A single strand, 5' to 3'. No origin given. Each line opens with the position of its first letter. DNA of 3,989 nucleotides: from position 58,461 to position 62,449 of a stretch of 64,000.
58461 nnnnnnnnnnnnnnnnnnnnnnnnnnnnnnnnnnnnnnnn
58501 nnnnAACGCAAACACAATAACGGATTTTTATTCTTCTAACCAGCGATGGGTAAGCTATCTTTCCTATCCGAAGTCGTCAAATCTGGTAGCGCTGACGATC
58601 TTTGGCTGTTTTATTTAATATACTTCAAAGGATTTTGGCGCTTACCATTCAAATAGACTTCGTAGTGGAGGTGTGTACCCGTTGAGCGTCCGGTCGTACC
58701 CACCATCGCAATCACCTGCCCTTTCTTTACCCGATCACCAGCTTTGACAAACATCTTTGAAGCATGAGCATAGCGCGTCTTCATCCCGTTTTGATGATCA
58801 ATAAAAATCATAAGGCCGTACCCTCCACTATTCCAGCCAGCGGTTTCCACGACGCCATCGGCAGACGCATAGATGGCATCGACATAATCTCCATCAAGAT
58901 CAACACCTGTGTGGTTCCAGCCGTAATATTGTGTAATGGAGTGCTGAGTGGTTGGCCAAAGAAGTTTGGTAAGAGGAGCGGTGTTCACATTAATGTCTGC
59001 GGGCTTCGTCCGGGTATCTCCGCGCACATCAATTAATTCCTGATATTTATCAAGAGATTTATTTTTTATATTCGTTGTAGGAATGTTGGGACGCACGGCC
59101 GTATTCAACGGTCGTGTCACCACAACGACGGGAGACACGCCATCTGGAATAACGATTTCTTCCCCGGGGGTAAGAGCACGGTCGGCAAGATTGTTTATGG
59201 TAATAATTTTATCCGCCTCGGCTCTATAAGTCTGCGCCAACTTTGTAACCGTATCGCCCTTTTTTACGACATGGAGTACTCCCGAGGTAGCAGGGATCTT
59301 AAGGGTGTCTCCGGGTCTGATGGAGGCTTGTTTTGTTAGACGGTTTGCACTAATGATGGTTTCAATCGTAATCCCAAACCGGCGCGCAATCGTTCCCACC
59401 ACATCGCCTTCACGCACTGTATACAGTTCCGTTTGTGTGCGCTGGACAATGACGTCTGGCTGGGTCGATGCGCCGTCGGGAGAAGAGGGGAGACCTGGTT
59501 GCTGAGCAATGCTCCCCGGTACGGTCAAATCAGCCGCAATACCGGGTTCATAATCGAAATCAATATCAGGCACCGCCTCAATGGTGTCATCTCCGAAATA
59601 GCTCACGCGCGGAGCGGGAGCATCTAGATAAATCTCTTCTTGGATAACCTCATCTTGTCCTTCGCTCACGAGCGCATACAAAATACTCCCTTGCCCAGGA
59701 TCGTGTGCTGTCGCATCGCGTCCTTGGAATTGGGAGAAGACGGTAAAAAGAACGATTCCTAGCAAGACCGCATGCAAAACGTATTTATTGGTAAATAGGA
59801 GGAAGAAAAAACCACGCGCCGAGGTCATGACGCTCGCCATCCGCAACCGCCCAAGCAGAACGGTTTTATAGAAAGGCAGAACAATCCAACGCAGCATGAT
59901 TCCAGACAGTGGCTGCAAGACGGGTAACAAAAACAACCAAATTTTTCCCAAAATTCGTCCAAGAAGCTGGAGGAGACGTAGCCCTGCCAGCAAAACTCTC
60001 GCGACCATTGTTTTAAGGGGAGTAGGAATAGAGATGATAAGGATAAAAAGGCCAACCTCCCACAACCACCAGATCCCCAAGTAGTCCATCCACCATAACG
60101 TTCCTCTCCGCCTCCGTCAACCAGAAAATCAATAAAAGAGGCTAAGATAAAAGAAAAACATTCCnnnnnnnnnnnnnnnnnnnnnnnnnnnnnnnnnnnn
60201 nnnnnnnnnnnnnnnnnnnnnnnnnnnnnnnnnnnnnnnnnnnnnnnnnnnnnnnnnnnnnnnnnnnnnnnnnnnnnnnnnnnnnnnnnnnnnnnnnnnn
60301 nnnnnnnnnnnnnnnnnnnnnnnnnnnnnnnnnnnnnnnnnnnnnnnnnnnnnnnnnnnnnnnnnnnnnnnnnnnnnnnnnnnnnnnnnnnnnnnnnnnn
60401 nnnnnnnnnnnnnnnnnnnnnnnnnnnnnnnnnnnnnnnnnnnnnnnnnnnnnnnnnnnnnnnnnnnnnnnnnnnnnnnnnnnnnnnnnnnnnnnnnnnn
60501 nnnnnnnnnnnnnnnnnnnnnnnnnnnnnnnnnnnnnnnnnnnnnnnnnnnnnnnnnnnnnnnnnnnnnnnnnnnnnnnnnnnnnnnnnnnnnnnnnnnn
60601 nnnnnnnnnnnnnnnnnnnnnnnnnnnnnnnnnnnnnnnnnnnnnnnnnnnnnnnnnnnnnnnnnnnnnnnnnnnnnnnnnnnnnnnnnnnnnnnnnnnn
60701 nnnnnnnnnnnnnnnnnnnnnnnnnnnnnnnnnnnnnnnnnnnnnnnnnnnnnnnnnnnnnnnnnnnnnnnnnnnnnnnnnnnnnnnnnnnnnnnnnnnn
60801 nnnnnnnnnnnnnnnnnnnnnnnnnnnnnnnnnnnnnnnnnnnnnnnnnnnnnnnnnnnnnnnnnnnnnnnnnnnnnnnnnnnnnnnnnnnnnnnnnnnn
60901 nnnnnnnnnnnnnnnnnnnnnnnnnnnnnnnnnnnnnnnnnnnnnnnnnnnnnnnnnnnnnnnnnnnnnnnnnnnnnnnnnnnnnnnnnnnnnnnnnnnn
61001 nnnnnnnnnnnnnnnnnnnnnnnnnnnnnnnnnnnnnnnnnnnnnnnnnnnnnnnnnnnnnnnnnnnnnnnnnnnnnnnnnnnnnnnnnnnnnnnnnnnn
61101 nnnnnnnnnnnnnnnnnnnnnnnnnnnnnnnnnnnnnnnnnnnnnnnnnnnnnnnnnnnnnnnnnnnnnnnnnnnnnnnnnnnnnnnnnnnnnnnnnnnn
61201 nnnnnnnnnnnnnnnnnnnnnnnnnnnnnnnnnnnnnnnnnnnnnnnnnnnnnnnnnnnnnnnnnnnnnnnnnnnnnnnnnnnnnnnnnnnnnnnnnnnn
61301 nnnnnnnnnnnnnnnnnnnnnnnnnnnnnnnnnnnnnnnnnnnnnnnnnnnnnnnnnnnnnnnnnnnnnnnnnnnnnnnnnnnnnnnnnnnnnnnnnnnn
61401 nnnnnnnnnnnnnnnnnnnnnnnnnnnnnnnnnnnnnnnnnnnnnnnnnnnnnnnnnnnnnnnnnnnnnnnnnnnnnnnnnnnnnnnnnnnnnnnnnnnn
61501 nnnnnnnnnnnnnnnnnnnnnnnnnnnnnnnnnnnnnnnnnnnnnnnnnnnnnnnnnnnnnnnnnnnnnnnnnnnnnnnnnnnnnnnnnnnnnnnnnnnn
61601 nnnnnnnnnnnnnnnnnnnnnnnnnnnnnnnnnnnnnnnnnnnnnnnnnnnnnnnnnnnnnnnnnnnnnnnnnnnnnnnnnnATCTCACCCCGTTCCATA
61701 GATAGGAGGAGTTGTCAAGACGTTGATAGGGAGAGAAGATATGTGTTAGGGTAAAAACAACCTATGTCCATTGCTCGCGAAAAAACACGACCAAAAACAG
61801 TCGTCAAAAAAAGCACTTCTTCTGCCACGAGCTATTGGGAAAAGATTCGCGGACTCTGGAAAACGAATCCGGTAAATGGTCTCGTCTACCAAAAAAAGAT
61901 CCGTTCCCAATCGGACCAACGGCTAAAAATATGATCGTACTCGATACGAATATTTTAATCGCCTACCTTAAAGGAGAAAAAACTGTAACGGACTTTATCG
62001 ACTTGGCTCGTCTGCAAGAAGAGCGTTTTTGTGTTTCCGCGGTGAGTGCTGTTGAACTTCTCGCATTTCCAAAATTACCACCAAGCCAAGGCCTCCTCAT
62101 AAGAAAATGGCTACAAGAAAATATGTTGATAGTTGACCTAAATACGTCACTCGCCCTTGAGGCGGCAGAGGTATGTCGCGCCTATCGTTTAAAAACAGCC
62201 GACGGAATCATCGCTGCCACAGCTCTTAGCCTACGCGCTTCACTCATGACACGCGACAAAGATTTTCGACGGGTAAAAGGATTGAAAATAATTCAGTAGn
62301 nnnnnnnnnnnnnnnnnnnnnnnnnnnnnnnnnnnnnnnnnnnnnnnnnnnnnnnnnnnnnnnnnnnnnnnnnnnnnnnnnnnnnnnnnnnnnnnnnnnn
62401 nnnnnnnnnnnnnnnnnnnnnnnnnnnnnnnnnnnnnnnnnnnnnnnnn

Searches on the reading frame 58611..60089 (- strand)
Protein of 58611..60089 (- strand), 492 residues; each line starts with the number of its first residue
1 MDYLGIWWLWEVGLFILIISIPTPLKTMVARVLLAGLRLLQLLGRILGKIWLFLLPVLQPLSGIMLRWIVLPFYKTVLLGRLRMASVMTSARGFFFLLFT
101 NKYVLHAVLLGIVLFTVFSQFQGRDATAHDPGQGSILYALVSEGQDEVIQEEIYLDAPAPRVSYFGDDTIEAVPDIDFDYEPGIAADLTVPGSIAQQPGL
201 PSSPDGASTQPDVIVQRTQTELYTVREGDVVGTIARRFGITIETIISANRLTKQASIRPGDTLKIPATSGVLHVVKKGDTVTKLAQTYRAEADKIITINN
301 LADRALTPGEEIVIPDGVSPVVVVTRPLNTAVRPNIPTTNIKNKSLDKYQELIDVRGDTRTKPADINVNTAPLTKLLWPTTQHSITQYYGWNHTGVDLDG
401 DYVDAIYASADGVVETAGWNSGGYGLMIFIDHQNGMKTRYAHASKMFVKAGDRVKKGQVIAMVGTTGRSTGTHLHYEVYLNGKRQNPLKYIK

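Call 14: search_protein_families(library=pfam, proteins=[window:58611-60089:-], max_evalue=0.1)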
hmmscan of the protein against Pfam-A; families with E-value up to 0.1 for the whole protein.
window:58611-60089:- (492 aa): 7 families
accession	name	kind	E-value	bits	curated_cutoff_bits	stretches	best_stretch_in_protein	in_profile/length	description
PF01551.29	Peptidase_M23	-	2.6e-31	108.1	28.7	1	392-487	2-96/96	Peptidase family M23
PF01476.26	LysM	-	2.5e-24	85.4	20.9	2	223-266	1-43/43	LysM domain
PF23473.1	LysM3_LYK4_5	-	2.1e-11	44.2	29.3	2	223-266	5-47/48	LYK4/5 LysM3 domain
PF23446.1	LysM1_NFP_LYK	-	2.9e-05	25.3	36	0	231-268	18-56/60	NFP/LYK LysM1 domain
PF00364.28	Biotin_lipoyl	-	0.00019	21.6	22.1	1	440-463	14-36/73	Biotin-requiring enzyme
PF13375.12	RnfC_N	-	0.018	15.5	25.6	0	442-463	40-61/101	RnfC Barrel sandwich hybrid domain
PF13533.13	Biotin_lipoyl_2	-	0.02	15.2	29.8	1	447-461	15-29/32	Biotin-lipoyl like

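Call 60: search_protein_families(library=padloc, proteins=[L013:8065-8448:+, L013:8616-9290:+, L019:3259-3939:+, L016:8703-9095:+], max_evalue=1)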
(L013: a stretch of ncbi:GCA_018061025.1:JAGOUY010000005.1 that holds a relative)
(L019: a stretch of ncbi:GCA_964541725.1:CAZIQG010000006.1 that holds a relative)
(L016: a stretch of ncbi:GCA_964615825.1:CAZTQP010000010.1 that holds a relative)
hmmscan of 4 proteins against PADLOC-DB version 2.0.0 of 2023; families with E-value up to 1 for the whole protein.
L013:8065-8448:+ (128 aa): 0 families

L013:8616-9290:+ (225 aa): 0 families

L019:3259-3939:+ (227 aa): 0 families

L016:8703-9095:+ (131 aa): 0 families

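Call 61: search_protein_families(library=phrogs, proteins=[L013:8065-8448:+, L013:8616-9290:+, L019:3259-3939:+, L016:8703-9095:+], max_evalue=1)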
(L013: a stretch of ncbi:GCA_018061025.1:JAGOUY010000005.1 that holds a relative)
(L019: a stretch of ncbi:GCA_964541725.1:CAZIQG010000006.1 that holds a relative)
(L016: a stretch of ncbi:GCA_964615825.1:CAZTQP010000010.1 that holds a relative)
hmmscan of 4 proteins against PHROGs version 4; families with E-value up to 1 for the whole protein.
L013:8065-8448:+ (128 aa): 1 family
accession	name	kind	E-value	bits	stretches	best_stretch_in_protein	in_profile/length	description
phrog_5721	-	unknown function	0.35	12.3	1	5-44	11-48/100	-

L013:8616-9290:+ (225 aa): 1 family
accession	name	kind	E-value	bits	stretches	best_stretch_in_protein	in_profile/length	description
phrog_26780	-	unknown function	0.061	14.3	1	71-96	33-58/62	-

L019:3259-3939:+ (227 aa): 1 family
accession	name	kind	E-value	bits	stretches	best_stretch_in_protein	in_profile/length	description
phrog_18724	-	unknown function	0.29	12.4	1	38-73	8-43/64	-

L016:8703-9095:+ (131 aa): 0 families

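Call 62: search_protein_families(library=pfam, proteins=[L013:8065-8448:+, L013:8616-9290:+, L019:3259-3939:+, L016:8703-9095:+, L013:9597-9923:-], max_evalue=1)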
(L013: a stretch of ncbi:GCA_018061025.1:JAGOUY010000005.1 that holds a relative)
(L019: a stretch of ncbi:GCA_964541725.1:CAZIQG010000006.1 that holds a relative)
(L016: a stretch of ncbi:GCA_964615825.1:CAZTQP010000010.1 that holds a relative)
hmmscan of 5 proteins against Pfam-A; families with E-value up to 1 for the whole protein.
L013:8065-8448:+ (128 aa): 0 families

L013:8616-9290:+ (225 aa): 2 families
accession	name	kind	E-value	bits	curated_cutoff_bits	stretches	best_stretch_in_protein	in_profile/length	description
PF22285.2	DUF6962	-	0.088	13.3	27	1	35-74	35-74/198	Family of unknown function (DUF6962)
PF13185.12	GAF_2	-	0.22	12.1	28.6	1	99-159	70-125/136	GAF domain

L019:3259-3939:+ (227 aa): 1 family
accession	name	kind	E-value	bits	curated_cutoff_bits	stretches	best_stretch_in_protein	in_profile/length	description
PF13630.11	SdpI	-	0.07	13.7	28.2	1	21-71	18-70/71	SdpI/YfhL protein family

L016:8703-9095:+ (131 aa): 0 families

L013:9597-9923:- (108 aa): 0 families

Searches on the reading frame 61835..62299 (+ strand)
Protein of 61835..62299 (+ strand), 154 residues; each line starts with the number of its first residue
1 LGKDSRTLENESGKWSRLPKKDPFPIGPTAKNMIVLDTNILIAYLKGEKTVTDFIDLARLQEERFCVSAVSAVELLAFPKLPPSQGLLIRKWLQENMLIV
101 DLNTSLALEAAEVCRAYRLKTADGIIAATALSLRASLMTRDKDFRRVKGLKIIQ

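Call 14: search_protein_families(library=pfam, proteins=[window:61835-62299:+], max_evalue=0.1)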
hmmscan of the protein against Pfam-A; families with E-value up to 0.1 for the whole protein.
window:61835-62299:+ (154 aa): 2 families
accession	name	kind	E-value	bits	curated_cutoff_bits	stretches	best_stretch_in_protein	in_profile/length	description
PF01850.27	PIN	-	1.3e-21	77.9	23.6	1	34-149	1-119/120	PIN domain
PF10130.15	PIN_2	-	0.0013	19.4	22.4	1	35-145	1-116/133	PIN domain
